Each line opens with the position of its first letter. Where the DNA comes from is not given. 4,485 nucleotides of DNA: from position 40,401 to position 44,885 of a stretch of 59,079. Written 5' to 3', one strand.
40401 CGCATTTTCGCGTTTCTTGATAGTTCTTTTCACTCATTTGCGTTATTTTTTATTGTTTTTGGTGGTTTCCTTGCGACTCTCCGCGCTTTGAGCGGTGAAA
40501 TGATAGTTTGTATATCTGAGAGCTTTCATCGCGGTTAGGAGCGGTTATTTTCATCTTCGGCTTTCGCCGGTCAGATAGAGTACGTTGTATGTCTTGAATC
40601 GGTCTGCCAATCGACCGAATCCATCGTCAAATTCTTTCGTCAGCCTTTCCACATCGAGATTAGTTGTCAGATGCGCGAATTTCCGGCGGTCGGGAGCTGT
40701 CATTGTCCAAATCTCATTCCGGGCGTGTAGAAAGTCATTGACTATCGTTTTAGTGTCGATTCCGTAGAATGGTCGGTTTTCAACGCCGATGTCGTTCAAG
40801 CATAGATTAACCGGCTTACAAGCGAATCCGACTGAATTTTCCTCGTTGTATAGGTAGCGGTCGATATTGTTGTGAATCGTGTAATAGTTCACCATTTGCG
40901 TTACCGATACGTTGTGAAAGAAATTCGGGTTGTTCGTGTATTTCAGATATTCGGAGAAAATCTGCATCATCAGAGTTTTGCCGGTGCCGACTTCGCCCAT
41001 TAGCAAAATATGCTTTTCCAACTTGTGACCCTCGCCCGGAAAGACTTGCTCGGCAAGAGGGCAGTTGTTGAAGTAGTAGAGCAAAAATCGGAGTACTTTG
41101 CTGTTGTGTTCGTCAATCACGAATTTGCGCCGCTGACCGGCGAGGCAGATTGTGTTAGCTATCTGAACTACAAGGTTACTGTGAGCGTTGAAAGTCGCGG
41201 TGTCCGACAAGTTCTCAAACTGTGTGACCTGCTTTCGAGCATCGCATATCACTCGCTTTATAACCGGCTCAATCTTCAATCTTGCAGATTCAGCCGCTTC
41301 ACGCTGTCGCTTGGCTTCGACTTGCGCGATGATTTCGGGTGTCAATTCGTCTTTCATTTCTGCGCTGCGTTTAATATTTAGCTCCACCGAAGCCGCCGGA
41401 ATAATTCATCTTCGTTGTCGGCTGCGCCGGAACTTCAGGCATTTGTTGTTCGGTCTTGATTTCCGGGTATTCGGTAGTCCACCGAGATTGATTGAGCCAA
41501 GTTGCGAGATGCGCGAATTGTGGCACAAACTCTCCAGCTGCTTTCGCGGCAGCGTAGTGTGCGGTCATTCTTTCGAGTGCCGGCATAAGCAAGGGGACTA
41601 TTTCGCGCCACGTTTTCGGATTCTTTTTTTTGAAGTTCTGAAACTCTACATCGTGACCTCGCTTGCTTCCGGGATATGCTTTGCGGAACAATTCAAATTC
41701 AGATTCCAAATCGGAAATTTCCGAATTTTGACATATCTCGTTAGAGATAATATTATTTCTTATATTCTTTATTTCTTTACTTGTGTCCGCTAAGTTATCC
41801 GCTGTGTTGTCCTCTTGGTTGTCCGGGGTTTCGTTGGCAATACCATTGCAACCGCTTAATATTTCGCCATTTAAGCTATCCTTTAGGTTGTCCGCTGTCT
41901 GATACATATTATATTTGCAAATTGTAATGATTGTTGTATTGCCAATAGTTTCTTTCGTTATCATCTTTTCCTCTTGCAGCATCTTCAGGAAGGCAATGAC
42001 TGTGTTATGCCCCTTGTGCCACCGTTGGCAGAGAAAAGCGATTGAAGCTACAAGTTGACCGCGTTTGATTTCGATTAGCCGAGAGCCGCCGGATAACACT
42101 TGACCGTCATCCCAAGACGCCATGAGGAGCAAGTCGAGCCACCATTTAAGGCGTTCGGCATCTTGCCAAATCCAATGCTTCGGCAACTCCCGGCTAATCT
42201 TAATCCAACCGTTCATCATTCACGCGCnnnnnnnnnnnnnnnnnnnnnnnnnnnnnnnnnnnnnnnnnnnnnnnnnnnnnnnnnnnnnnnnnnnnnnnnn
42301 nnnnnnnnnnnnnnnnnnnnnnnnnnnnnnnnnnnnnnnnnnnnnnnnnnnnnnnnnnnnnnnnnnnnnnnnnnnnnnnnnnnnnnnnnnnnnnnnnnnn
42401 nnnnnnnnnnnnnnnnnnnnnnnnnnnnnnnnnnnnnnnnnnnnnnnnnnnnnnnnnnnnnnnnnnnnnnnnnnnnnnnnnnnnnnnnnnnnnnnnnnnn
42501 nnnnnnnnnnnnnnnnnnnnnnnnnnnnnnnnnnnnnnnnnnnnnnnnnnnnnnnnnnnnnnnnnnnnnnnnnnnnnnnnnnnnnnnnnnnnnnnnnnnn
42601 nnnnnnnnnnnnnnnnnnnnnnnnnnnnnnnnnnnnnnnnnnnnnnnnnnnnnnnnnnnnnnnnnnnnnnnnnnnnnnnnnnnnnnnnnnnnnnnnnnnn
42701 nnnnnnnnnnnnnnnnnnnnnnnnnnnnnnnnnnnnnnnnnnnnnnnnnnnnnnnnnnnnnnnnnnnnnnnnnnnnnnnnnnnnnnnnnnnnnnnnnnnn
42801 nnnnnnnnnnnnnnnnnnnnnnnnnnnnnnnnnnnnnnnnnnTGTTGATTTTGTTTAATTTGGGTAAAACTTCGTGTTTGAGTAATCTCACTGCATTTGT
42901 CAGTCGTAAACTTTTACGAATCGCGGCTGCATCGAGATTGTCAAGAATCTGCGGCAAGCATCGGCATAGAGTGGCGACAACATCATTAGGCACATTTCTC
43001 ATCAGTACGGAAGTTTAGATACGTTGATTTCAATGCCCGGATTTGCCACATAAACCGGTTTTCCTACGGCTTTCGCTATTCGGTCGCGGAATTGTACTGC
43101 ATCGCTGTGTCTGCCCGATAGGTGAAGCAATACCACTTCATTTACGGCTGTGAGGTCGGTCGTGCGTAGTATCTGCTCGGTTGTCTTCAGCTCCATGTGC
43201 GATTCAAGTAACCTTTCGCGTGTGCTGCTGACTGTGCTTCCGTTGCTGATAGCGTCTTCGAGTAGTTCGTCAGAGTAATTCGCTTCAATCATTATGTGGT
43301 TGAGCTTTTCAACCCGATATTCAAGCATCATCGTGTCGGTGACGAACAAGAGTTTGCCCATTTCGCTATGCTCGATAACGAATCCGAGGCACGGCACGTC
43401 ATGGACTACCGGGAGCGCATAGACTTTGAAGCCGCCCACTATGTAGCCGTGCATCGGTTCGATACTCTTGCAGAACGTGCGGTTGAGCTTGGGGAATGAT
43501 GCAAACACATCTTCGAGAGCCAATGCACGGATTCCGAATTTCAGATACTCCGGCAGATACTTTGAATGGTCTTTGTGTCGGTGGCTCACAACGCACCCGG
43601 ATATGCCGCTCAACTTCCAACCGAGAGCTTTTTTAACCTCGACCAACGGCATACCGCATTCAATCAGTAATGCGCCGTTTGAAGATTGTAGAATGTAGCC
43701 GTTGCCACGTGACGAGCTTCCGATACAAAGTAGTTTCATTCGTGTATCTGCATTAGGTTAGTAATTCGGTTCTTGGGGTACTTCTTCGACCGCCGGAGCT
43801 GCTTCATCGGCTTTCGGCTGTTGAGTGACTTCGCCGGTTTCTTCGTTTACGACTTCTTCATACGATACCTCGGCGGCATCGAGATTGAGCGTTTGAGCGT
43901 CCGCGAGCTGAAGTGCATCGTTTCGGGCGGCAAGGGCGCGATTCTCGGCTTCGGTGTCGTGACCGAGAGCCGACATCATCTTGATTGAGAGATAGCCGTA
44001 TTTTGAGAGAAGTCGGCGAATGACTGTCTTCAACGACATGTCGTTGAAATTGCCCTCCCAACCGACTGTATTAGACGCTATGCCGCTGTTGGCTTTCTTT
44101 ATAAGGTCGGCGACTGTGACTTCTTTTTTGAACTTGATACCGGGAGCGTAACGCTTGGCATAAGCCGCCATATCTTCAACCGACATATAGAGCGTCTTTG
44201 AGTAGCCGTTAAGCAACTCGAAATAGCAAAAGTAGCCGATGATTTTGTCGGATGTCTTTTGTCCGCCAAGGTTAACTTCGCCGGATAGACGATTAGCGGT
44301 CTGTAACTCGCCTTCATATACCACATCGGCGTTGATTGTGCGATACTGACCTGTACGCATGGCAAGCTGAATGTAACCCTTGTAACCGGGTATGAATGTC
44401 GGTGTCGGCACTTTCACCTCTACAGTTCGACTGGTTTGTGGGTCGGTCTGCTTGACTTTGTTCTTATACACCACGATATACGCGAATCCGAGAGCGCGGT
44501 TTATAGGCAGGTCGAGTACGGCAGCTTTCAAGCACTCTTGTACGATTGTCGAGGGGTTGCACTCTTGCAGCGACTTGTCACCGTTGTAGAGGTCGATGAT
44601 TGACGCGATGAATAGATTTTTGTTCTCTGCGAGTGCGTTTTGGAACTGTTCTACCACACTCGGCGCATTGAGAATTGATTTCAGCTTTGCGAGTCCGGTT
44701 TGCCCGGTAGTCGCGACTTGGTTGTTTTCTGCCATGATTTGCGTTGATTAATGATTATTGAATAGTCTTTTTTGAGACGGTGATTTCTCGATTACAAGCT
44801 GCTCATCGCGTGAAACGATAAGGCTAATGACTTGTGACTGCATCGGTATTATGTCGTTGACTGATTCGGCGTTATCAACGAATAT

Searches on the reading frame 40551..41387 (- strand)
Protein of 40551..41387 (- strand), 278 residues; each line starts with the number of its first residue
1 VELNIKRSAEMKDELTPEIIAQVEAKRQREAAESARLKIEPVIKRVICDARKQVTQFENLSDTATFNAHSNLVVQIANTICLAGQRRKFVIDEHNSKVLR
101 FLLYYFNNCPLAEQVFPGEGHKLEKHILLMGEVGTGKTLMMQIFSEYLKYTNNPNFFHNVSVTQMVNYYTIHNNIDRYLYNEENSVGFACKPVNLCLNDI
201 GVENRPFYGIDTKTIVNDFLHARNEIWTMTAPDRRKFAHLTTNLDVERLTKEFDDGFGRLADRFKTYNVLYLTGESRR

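Call 42: search_protein_families(library=phrogs, proteins=[window:40551-41387:-], max_evalue=0.00001)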
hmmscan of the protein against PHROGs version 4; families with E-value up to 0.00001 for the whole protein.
window:40551-41387:- (278 aa): 2 families
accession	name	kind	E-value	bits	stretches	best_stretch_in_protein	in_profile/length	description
phrog_50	-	DNA, RNA and nucleotide metabolism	2.6e-11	44.3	1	99-278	353-510/570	DnaC-like helicase loader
phrog_3277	-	DNA, RNA and nucleotide metabolism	6.4e-07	30.4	1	125-278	11-153/168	DnaC-like helicase loader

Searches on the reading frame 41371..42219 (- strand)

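Call 42: search_protein_families(library=phrogs, proteins=[window:41371-42219:-], max_evalue=0.00001)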
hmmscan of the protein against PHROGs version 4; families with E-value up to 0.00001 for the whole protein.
window:41371-42219:- (282 aa): 7 families
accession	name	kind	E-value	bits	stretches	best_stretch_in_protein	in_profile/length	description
phrog_2514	-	DNA, RNA and nucleotide metabolism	3.9e-28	99.5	1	1-158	1-147/270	DnaD-like helicase loader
phrog_186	-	DNA, RNA and nucleotide metabolism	7e-20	72.9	1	2-175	19-174/308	DnaD-like helicase loader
phrog_270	-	DNA, RNA and nucleotide metabolism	2.5e-14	54.4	1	23-262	44-261/383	replication initiation protein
phrog_35955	-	unknown function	2.7e-12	47.7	1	28-110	29-110/285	-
phrog_27581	-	unknown function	9.5e-11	42.8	1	3-154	26-182/216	-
phrog_9474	-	DNA, RNA and nucleotide metabolism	8.1e-08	33.1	1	133-271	144-269/288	replication initiation protein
phrog_7498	-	DNA, RNA and nucleotide metabolism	2.1e-06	28.1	1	27-170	28-172/296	DnaD-like helicase loader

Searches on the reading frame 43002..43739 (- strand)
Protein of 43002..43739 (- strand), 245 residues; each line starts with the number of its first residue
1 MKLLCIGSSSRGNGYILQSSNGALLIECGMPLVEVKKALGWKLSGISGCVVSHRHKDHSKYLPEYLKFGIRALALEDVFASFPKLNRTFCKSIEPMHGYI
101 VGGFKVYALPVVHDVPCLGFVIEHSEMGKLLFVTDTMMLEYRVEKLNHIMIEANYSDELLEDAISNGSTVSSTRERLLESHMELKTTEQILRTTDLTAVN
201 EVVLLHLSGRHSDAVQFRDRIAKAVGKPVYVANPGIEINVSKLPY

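Call 42: search_protein_families(library=phrogs, proteins=[window:43002-43739:-], max_evalue=0.00001)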
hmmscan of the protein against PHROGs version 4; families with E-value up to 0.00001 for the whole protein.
window:43002-43739:- (245 aa): 2 families
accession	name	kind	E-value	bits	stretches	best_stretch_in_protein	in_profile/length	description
phrog_392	-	other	1.2e-64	220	1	1-242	6-257/348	metal-dependent hydrolase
phrog_14429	-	other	1.4e-08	35.4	1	1-59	29-88/266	hydrolase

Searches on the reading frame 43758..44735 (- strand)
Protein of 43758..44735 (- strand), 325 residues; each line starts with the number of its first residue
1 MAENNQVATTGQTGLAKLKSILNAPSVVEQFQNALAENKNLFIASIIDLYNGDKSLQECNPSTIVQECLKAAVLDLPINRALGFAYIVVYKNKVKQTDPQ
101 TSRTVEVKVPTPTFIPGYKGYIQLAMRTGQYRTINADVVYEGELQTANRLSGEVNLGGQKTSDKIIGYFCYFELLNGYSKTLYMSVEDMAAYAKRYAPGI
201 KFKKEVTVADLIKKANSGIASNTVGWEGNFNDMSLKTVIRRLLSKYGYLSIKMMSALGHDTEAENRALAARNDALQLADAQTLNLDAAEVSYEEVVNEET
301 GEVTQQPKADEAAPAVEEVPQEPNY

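Call 41: search_protein_families(library=phrogs, proteins=[window:43758-44735:-], max_evalue=0.00001)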
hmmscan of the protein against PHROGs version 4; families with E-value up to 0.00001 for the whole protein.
window:43758-44735:- (325 aa): 3 families
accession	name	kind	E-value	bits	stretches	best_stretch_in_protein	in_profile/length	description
phrog_148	-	DNA, RNA and nucleotide metabolism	1.9e-67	229.5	1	1-309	6-272/387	RecT-like ssDNA annealing protein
phrog_19737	-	unknown function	1.5e-20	74.5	1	15-131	9-107/108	-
phrog_34786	-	unknown function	2e-06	28.9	1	19-96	30-109/116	-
